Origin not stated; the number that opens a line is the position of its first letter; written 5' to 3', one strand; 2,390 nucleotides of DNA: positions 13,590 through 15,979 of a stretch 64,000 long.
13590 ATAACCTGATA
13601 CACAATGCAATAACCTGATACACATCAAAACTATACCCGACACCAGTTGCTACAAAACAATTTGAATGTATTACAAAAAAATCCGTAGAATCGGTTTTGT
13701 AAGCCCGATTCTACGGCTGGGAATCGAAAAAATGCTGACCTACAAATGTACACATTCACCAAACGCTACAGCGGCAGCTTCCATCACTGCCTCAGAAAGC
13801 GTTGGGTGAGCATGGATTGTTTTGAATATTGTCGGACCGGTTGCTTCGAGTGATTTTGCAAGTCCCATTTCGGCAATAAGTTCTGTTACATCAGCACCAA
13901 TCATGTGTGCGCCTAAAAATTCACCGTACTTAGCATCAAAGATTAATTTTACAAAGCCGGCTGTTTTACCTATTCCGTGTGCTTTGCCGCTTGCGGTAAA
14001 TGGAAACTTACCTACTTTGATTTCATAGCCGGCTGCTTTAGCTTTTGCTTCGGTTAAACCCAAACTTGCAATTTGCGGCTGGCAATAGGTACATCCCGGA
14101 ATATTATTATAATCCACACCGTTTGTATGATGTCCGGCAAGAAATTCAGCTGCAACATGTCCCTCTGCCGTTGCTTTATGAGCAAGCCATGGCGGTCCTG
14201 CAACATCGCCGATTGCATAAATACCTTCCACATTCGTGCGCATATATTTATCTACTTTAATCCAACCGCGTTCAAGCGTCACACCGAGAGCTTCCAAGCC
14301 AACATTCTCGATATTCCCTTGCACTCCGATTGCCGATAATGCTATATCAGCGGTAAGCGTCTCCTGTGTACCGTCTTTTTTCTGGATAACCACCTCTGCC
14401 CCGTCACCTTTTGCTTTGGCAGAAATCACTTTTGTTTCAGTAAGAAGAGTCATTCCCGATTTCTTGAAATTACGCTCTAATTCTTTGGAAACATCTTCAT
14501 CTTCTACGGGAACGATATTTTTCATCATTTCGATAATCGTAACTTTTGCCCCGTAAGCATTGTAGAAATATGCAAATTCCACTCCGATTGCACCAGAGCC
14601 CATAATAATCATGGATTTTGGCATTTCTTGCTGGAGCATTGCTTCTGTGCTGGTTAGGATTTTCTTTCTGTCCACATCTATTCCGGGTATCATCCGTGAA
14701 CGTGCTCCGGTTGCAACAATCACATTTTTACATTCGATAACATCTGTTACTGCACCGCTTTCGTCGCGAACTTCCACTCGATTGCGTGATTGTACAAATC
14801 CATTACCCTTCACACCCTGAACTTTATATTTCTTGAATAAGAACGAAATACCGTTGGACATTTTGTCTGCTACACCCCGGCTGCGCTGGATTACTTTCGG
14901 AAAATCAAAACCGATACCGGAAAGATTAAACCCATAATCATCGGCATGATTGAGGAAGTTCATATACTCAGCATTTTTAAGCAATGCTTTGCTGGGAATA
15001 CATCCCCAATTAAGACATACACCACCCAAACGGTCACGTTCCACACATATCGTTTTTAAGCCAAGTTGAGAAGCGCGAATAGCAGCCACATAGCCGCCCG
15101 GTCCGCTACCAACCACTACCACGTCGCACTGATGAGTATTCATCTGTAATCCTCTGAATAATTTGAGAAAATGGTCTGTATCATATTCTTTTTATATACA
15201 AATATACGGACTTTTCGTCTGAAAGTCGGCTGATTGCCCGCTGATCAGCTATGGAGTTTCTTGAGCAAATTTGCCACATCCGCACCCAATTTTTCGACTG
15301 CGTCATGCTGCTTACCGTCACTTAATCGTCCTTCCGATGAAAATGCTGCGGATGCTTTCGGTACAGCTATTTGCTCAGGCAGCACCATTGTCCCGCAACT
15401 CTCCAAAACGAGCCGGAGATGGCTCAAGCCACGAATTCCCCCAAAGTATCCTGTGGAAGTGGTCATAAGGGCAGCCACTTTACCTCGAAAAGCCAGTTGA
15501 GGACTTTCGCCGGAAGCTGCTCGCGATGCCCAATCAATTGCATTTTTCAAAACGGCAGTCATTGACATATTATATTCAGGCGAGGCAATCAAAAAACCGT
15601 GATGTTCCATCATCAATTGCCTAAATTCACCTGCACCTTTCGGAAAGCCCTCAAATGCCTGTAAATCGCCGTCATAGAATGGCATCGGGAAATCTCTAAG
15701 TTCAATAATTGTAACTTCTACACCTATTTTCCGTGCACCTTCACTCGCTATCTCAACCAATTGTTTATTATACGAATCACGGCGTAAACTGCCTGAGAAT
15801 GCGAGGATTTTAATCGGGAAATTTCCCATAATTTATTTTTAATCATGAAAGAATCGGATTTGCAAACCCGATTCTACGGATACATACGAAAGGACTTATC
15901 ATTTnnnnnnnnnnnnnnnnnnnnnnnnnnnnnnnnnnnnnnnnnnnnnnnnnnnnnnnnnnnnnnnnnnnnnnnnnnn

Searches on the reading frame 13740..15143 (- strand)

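Call 27: search_protein_families(library=pfam, proteins=[window:13740-15143:-], max_evalue=0.001)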
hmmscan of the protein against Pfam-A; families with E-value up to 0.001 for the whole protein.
window:13740-15143:- (467 aa): 14 families
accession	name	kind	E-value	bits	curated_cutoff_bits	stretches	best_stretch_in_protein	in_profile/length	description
PF07992.20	Pyr_redox_2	-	6.7e-69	232.9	26.1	1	7-328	2-291/291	Pyridine nucleotide-disulphide oxidoreductase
PF02852.28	Pyr_redox_dim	-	2e-35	121.7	25.3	1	348-457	1-110/110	Pyridine nucleotide-disulphide oxidoreductase, dimerisation domain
PF00070.33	Pyr_redox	-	1.1e-22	80.8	22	1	178-254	2-80/82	Pyridine nucleotide-disulphide oxidoreductase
PF13738.12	Pyr_redox_3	-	7.7e-13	48.8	30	1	134-312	121-305/305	Pyridine nucleotide-disulphide oxidoreductase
PF12831.13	FAD_oxidored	-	5.2e-10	39.6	27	1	7-43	1-38/416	FAD dependent oxidoreductase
PF01494.25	FAD_binding_3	-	4.6e-09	36.4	22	0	6-38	2-34/349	FAD binding domain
PF00890.30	FAD_binding_2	-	6.9e-09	35.8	20.4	1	7-39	1-33/414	FAD binding domain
PF01266.30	DAO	-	6.1e-08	33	27.9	0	7-40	1-35/353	FAD dependent oxidoreductase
PF13450.12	NAD_binding_8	-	2.4e-07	31.3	21.9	0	10-45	1-37/68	NAD(P)-binding Rossmann-like domain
PF03486.20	HI0933_like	-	1e-05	25.6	50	0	7-37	2-32/244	HI0933-like protein Rossmann domain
PF01946.23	Thi4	-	3.4e-05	23.6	26.2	0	5-41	17-55/235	Thi4 family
PF01134.28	GIDA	-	4e-05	23.3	22.1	1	7-54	1-46/391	Glucose inhibited division protein A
PF13434.12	Lys_Orn_oxgnase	-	0.00019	21.1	21.3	1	91-221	104-236/339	L-lysine 6-monooxygenase/L-ornithine 5-monooxygenase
PF02826.25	2-Hacid_dh_C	-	0.00048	20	25.1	0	167-229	28-92/178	D-isomer specific 2-hydroxyacid dehydrogenase, NAD binding domain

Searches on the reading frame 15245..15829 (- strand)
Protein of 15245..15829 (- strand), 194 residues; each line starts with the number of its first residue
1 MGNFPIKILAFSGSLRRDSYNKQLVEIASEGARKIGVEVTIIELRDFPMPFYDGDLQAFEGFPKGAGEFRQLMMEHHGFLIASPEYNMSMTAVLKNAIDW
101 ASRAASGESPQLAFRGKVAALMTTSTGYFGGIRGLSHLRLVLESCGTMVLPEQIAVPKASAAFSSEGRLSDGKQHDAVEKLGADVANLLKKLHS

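Call 27: search_protein_families(library=pfam, proteins=[window:15245-15829:-], max_evalue=0.001)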
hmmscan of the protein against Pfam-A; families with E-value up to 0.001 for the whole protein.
window:15245-15829:- (194 aa): 2 families
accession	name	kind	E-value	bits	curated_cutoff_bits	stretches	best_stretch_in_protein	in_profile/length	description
PF03358.20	FMN_red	-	4.6e-43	146.9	24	1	6-159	1-150/152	NADPH-dependent FMN reductase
PF02525.22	Flavodoxin_2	-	2.9e-09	37.4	27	1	7-153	2-173/198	Flavodoxin-like fold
